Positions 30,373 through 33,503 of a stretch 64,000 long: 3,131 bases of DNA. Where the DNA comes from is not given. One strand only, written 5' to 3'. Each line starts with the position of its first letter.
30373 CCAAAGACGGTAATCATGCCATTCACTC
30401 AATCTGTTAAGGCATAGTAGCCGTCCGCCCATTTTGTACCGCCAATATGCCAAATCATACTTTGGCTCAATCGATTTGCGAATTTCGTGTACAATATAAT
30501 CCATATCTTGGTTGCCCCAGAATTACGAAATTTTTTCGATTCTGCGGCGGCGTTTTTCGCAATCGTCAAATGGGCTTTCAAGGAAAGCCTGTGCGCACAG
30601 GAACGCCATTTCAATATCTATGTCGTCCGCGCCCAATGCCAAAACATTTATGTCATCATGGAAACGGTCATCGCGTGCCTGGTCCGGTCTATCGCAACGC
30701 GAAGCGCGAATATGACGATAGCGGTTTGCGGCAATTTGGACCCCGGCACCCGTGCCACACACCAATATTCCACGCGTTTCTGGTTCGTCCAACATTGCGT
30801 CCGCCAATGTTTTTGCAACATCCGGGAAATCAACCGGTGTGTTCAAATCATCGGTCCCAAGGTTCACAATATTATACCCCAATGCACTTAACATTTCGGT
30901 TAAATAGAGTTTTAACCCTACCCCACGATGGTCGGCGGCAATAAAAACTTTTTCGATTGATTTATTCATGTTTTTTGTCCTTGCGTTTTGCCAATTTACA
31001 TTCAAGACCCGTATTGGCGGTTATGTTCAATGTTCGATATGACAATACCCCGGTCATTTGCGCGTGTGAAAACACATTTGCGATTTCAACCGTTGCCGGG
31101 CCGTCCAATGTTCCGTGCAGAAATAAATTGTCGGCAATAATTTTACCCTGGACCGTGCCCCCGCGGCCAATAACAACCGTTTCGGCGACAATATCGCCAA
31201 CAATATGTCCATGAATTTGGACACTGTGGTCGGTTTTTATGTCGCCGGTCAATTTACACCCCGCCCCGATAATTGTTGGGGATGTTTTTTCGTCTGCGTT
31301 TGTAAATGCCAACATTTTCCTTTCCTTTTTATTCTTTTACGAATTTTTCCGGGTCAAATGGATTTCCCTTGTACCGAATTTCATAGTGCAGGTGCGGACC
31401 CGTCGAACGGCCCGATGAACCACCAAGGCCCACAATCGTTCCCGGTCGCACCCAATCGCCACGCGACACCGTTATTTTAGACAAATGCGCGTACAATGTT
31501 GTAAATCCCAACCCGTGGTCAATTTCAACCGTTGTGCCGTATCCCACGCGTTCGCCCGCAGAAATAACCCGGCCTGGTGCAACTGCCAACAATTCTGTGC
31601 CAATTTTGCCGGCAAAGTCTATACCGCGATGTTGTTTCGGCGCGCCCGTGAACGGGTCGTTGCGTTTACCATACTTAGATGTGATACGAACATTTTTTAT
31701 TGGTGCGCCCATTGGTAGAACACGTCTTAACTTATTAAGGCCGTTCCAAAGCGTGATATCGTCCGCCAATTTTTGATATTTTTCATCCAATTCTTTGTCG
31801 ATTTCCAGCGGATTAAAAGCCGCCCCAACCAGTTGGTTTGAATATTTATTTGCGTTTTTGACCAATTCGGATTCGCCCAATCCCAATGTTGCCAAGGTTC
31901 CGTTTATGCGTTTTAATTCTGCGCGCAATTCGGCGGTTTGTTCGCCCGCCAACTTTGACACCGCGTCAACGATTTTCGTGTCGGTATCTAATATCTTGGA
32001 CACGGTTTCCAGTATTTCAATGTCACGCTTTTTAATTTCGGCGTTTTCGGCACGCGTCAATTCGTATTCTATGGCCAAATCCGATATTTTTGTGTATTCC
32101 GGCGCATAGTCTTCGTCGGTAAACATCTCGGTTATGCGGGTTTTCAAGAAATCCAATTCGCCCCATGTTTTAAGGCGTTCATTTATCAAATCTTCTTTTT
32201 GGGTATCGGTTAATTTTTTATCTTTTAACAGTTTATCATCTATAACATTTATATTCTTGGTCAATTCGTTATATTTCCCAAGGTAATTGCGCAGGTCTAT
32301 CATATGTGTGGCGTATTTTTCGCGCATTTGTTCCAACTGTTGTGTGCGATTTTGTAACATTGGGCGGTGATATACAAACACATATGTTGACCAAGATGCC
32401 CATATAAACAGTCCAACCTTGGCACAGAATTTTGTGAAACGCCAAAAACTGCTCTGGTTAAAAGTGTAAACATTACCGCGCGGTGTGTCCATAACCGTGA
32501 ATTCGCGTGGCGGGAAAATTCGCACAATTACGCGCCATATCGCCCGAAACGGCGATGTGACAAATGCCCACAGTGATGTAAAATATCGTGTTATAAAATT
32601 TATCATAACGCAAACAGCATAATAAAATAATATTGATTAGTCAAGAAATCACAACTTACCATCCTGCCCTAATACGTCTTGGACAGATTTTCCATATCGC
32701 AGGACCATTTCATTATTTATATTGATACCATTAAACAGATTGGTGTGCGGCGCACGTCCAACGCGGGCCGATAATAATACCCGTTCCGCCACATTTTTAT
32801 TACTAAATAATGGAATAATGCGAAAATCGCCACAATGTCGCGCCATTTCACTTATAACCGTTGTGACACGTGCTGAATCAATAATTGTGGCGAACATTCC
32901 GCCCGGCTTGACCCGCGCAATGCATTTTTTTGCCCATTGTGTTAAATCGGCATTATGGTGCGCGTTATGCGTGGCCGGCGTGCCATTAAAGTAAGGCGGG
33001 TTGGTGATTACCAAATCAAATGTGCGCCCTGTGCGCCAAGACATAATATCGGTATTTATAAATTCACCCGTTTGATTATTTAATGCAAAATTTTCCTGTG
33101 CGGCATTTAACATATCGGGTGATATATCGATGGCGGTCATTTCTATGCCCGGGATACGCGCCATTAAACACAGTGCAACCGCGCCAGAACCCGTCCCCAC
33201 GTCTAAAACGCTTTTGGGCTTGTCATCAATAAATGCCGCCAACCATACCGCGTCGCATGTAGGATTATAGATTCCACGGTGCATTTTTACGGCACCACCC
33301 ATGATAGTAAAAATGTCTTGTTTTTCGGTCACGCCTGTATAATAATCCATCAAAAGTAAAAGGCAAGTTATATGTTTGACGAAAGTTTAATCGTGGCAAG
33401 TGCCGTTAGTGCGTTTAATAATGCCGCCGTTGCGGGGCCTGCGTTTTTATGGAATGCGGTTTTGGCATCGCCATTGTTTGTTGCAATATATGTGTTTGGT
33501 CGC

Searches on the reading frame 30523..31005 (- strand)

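Call 23: search_protein_families(library=pfam, proteins=[window:30523-31005:-], max_evalue=0.001)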
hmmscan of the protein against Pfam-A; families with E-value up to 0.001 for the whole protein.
window:30523-31005:- (160 aa): 1 family
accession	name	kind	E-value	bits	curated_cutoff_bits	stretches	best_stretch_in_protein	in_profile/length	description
PF02502.23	LacAB_rpiB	-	4.9e-37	127.4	24.7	1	20-159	1-138/138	Ribose/Galactose Isomerase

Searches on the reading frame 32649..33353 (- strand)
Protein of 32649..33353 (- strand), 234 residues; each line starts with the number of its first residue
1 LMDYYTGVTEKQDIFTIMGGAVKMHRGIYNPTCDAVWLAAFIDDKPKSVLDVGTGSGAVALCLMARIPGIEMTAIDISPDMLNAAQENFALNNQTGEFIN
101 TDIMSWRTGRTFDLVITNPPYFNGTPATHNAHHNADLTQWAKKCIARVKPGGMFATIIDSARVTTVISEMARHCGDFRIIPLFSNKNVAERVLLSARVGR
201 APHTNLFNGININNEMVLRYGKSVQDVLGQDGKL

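Call 23: search_protein_families(library=pfam, proteins=[window:32649-33353:-], max_evalue=0.001)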
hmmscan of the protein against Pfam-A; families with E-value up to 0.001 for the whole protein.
window:32649-33353:- (234 aa): 15 families
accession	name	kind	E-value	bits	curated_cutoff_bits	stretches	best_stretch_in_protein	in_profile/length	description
PF05175.20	MTS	-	5.2e-16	59.2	23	1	41-159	27-141/170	Methyltransferase small domain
PF13649.12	Methyltransf_25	-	7.1e-14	52.7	27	1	49-152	1-97/97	Methyltransferase domain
PF08242.18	Methyltransf_12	-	2.6e-10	41.3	30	1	50-154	1-98/98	Methyltransferase domain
PF13847.12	Methyltransf_31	-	1.2e-09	38.4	27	1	44-155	2-108/145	Methyltransferase domain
PF08241.18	Methyltransf_11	-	6.9e-09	36.7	21.2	1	50-155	1-94/95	Methyltransferase domain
PF06325.19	PrmA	-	2.4e-08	34.3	22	1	44-118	160-233/296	Ribosomal protein L11 methyltransferase (PrmA)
PF13489.12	Methyltransf_23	-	2.4e-08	34.3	27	1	34-154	11-114/164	Methyltransferase domain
PF10294.15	Methyltransf_16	-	1.9e-05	25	21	1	44-109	45-110/174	Lysine methyltransferase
PF01170.24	UPF0020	-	0.0001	22.5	22.3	1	70-169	77-178/197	RMKL-like, methyltransferase domain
PF03602.21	Cons_hypoth95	-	0.00013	22.2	24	1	31-124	23-126/182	Conserved hypothetical protein 95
PF01209.24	Ubie_methyltran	-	0.00014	21.8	20.1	1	44-183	46-177/233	ubiE/COQ5 methyltransferase family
PF00398.26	RrnaAD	-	0.00015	21.4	24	1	47-121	32-109/263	Ribosomal RNA adenine dimethylase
PF00891.24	Methyltransf_2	-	0.00039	20.3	22.3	1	47-95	64-111/210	O-methyltransferase domain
PF01728.25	FtsJ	-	0.00051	20.4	24.1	1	42-194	19-177/181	FtsJ-like methyltransferase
PF07669.17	Eco57I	-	0.00069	20.2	25.3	0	90-125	57-88/171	Eco57I restriction-modification methylase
